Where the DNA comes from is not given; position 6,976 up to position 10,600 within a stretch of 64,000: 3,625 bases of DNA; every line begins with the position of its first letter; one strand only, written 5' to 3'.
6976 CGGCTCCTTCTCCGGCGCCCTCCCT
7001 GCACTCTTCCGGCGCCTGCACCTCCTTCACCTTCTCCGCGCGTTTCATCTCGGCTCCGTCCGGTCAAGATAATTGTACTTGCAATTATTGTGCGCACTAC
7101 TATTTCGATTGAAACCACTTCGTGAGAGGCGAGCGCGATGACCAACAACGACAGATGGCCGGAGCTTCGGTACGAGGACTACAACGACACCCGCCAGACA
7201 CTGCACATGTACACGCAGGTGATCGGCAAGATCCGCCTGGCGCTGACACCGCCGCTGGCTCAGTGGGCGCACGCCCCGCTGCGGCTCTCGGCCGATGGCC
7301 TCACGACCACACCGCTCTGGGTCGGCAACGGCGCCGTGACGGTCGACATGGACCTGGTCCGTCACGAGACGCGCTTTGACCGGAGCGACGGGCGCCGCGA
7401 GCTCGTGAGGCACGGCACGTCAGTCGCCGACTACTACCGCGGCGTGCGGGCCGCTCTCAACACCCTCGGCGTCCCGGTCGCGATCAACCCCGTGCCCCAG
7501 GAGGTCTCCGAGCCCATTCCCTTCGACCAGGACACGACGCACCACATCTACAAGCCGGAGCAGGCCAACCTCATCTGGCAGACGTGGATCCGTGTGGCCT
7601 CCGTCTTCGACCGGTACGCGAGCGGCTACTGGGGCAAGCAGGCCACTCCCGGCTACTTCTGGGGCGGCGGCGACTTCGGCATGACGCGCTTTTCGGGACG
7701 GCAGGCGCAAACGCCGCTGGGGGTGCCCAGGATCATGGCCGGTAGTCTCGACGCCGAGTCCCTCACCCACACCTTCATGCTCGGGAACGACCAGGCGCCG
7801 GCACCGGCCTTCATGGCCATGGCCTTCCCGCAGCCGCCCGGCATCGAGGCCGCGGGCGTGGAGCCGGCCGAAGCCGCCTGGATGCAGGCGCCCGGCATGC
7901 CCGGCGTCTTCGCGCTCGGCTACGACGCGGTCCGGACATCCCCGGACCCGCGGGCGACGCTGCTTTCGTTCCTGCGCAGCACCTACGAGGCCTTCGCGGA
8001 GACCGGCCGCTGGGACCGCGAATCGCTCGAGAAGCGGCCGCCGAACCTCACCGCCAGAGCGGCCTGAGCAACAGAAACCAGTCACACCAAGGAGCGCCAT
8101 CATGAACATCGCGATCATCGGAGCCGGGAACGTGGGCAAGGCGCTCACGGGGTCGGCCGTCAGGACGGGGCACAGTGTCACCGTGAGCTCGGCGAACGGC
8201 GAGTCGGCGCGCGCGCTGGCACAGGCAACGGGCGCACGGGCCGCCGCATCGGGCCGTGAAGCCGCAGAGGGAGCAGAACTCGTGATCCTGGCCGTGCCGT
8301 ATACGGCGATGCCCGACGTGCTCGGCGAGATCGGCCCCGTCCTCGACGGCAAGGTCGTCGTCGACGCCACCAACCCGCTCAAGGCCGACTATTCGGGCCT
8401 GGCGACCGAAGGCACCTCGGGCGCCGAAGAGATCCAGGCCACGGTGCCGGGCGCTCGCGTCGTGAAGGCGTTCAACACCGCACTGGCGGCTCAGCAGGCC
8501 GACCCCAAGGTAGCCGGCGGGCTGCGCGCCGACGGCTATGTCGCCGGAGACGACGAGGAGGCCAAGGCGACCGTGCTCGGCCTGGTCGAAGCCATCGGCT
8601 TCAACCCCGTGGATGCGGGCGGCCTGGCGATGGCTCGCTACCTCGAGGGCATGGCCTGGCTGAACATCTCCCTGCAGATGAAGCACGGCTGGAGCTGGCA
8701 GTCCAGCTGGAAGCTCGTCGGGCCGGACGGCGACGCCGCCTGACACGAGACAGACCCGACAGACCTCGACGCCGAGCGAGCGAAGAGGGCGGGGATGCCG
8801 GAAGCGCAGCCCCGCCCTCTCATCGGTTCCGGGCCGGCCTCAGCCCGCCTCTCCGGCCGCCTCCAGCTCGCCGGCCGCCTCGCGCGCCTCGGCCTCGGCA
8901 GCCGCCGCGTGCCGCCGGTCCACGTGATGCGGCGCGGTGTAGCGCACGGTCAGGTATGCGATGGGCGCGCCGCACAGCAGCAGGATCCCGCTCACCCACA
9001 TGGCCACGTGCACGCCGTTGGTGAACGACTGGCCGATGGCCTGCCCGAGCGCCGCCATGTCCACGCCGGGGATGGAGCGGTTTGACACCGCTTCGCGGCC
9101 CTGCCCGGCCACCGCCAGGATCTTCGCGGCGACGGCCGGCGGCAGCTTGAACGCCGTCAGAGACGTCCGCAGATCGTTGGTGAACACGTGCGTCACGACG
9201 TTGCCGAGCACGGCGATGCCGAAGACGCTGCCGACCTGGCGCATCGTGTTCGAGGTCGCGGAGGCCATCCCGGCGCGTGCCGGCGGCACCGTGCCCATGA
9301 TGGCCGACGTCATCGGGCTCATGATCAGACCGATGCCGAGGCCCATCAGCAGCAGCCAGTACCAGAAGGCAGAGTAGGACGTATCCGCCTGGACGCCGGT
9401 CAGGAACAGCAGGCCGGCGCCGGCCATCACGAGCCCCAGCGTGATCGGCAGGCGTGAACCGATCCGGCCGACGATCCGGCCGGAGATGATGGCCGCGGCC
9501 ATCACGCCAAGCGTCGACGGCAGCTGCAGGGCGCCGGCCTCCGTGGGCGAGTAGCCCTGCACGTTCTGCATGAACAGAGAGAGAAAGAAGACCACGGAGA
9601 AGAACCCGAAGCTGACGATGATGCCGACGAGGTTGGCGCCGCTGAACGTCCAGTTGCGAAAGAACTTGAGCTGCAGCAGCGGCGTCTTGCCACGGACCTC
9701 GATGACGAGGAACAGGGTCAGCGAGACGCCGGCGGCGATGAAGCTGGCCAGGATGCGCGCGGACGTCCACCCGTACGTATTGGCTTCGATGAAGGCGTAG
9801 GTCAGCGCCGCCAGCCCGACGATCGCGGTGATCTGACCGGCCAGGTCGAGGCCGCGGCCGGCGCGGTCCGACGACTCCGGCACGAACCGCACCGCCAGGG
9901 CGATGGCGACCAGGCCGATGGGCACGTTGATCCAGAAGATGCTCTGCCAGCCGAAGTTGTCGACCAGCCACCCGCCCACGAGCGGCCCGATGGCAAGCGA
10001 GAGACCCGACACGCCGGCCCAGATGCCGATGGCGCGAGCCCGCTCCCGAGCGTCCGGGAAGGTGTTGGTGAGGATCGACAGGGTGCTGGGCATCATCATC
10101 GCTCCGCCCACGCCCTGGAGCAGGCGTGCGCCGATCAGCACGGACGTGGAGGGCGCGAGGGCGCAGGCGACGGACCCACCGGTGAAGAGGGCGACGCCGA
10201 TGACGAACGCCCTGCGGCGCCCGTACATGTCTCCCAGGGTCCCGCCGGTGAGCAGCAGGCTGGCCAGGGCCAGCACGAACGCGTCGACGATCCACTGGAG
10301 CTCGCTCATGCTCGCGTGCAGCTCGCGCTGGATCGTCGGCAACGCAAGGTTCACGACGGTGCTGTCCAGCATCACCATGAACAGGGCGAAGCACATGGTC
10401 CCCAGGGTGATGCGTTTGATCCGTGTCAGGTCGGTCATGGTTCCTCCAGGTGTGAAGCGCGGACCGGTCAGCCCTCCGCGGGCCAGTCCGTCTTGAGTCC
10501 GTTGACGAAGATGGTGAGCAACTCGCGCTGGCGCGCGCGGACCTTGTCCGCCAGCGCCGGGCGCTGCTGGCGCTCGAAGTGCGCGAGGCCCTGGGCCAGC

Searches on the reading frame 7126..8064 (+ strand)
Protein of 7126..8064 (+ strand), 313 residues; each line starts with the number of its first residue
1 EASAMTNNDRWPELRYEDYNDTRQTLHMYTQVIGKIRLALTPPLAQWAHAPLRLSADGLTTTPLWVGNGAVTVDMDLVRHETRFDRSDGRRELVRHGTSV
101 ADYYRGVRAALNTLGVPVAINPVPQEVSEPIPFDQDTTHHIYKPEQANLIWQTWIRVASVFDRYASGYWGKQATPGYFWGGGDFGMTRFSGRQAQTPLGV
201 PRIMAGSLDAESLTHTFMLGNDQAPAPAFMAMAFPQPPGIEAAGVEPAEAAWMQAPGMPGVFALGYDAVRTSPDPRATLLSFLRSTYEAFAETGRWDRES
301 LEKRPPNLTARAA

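Call 35: search_protein_families(library=pfam, proteins=[window:7126-8064:+], max_evalue=0.00001)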
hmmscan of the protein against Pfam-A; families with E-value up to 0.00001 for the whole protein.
window:7126-8064:+ (313 aa): 1 family
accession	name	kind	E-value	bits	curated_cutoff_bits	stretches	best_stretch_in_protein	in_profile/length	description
PF19459.4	DUF5996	-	5.1e-86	288.9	25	1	11-302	1-295/296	Family of unknown function (DUF5996)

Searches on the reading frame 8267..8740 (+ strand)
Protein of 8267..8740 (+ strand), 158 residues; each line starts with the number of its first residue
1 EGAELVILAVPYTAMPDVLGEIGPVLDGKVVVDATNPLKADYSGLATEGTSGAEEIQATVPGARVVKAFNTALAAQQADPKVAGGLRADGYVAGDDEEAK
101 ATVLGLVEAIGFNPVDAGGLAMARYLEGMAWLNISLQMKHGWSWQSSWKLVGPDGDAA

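Call 84: search_protein_families(library=pfam, proteins=[window:8267-8740:+], max_evalue=0.0001)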
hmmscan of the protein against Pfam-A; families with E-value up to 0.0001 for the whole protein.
window:8267-8740:+ (158 aa): 1 family
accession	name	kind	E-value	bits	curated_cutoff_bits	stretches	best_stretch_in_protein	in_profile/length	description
PF03807.23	F420_oxidored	-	2e-05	25.5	21.6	1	2-37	59-94/94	NADP oxidoreductase coenzyme F420-dependent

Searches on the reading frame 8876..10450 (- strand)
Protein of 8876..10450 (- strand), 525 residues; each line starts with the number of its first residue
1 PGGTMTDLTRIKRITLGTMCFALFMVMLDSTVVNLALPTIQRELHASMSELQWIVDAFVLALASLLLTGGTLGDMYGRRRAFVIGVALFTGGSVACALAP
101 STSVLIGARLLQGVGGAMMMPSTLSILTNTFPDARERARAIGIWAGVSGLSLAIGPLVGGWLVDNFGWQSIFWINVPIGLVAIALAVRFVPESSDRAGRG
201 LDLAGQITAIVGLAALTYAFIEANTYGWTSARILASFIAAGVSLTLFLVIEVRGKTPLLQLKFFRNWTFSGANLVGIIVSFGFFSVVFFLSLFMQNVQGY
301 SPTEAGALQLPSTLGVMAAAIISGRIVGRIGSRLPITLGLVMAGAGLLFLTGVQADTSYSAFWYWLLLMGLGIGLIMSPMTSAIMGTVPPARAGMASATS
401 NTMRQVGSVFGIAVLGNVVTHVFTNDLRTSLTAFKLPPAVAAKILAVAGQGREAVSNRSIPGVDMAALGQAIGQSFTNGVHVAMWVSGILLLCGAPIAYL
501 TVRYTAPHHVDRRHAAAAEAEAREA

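Call 35: search_protein_families(library=pfam, proteins=[window:8876-10450:-], max_evalue=0.00001)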
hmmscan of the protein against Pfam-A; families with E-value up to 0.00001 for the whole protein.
window:8876-10450:- (525 aa): 2 families
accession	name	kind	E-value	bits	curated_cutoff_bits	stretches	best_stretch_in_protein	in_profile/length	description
PF07690.21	MFS_1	-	1.6e-63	215.2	33.4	1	19-411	1-346/347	Major Facilitator Superfamily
PF00083.30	Sugar_tr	-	3.6e-07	29.9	22.3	1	26-193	23-194/452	Sugar (and other) transporter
